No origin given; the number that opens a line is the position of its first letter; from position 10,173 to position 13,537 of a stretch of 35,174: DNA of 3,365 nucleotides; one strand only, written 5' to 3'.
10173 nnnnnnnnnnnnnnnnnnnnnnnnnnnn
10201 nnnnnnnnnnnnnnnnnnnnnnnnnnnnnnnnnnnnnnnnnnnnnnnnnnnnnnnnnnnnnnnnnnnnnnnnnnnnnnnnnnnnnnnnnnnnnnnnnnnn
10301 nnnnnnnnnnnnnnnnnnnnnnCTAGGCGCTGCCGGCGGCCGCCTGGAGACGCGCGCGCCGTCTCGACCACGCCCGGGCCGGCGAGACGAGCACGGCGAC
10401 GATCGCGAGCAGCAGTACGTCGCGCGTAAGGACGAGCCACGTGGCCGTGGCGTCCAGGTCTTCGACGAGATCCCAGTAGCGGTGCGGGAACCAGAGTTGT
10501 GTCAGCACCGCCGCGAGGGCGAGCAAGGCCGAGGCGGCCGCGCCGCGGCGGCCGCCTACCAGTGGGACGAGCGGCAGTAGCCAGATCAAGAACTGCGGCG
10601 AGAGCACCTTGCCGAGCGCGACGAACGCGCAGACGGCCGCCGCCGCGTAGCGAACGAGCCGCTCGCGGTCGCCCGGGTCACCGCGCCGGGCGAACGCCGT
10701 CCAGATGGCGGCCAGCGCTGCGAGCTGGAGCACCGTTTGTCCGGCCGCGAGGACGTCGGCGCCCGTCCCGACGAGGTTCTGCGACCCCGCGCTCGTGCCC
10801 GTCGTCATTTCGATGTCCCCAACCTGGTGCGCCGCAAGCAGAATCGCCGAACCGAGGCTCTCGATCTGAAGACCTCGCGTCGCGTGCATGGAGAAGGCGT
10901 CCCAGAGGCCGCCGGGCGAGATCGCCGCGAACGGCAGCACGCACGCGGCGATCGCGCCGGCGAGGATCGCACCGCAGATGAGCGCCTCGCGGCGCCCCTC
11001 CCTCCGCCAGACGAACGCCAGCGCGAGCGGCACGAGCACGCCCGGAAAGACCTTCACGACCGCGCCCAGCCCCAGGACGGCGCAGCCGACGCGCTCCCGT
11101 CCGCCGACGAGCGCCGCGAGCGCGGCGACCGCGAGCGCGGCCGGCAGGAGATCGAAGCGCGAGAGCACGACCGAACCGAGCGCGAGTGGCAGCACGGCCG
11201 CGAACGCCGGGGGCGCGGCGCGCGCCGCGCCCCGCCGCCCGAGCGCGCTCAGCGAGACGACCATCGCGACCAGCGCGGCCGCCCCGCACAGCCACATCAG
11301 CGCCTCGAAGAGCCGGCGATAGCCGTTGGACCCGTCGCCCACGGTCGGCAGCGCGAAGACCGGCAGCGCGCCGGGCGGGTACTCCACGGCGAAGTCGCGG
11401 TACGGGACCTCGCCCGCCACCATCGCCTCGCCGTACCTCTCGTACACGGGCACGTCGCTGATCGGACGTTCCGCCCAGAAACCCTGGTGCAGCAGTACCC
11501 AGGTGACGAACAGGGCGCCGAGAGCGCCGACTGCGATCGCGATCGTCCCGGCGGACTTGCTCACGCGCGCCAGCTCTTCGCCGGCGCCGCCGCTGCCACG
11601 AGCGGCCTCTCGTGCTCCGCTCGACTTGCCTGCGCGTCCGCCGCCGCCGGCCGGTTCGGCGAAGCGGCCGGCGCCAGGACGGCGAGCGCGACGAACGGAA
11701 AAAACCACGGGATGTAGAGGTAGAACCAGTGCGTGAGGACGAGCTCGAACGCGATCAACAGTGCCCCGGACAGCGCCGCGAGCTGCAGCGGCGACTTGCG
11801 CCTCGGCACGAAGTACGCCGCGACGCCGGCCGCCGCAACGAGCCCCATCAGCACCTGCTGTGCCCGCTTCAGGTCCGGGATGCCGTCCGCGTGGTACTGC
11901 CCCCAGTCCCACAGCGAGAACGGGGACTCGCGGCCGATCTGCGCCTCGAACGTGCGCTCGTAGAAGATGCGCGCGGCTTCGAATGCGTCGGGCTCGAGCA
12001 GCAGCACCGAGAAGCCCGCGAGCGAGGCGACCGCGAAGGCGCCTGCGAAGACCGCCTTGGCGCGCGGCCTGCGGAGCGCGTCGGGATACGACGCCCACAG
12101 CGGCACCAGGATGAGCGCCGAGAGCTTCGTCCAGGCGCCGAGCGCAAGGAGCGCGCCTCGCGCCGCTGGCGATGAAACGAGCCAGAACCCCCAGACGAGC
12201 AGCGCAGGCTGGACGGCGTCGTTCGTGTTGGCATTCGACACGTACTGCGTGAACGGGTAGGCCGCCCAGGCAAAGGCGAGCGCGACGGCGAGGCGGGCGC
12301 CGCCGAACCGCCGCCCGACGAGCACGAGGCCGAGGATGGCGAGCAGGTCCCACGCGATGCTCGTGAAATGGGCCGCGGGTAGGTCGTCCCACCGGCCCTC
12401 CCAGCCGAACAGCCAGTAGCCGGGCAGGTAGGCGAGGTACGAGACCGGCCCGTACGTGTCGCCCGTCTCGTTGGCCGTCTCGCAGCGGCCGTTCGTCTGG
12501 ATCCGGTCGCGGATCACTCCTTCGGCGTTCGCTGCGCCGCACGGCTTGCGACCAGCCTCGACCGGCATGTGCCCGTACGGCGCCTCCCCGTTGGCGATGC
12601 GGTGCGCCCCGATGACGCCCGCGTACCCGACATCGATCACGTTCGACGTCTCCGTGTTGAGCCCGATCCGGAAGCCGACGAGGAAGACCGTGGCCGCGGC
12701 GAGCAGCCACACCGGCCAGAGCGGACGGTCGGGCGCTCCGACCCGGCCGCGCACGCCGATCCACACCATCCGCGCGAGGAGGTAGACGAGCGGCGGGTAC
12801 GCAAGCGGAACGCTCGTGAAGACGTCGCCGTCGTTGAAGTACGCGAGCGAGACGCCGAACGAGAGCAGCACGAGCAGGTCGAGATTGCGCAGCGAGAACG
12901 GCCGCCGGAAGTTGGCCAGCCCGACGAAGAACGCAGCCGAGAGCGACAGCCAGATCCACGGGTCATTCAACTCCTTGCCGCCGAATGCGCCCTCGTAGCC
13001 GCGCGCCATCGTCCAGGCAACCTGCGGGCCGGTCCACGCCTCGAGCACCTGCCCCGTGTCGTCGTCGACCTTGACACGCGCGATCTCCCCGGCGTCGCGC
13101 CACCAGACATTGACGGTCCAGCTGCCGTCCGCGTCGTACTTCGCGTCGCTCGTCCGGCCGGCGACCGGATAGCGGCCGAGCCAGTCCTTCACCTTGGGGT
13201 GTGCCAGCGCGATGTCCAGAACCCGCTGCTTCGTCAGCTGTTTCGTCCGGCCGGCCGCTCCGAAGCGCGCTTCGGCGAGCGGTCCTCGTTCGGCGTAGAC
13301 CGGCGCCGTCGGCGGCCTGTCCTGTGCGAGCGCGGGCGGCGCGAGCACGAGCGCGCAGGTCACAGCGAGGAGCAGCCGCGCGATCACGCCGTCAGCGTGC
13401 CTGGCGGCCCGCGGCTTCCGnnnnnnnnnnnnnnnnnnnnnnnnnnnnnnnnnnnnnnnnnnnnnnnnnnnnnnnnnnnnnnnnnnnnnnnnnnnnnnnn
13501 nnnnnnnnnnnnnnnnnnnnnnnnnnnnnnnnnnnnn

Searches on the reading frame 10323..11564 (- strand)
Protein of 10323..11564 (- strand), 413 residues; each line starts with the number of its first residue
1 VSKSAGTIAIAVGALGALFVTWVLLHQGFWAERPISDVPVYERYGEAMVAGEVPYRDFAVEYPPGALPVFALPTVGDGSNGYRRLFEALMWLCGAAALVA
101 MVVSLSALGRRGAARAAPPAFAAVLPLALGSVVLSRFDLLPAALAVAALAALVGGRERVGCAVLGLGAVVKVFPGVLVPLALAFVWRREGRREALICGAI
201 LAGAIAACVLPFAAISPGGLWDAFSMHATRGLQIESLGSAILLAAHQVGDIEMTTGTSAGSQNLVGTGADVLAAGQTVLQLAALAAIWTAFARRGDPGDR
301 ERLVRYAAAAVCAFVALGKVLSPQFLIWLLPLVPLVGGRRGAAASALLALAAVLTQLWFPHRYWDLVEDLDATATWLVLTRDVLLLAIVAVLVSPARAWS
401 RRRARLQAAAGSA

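Call 101: search_protein_families(library=pfam, proteins=[window:10323-11564:-])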
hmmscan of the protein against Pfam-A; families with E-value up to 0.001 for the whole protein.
window:10323-11564:- (413 aa): 1 family
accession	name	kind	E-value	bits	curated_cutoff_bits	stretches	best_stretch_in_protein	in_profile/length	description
PF09594.16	GT87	-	8.4e-12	45.8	25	1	62-323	3-237/237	Glycosyltransferase family 87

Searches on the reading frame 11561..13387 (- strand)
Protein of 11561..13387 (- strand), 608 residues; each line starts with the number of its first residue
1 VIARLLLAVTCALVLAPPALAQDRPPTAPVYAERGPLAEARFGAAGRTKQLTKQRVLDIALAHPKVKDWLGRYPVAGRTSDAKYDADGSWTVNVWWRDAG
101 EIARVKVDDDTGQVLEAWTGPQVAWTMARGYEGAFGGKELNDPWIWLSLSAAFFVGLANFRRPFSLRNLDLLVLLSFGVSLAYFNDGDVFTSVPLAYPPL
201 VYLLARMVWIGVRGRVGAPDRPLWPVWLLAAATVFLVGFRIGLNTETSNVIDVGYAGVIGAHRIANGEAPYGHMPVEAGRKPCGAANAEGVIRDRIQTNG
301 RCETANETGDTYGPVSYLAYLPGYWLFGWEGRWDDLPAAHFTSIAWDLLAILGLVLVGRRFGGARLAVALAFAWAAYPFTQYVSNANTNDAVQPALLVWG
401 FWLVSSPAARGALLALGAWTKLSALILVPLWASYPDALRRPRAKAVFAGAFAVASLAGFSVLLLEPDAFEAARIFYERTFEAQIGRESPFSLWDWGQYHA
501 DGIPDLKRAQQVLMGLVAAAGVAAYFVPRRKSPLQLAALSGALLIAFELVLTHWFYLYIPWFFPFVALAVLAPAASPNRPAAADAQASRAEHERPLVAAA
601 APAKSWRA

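Call 19: find_encoding_contigs(protein=window:11561-13387:-, flank=10000, max_places=6)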
Protein window:11561-13387:- (608 aa): no gene with exactly this product is on record in the collection.

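Call 101: search_protein_families(library=pfam, proteins=[window:11561-13387:-])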
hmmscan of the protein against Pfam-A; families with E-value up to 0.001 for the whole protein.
window:11561-13387:- (608 aa): 0 families
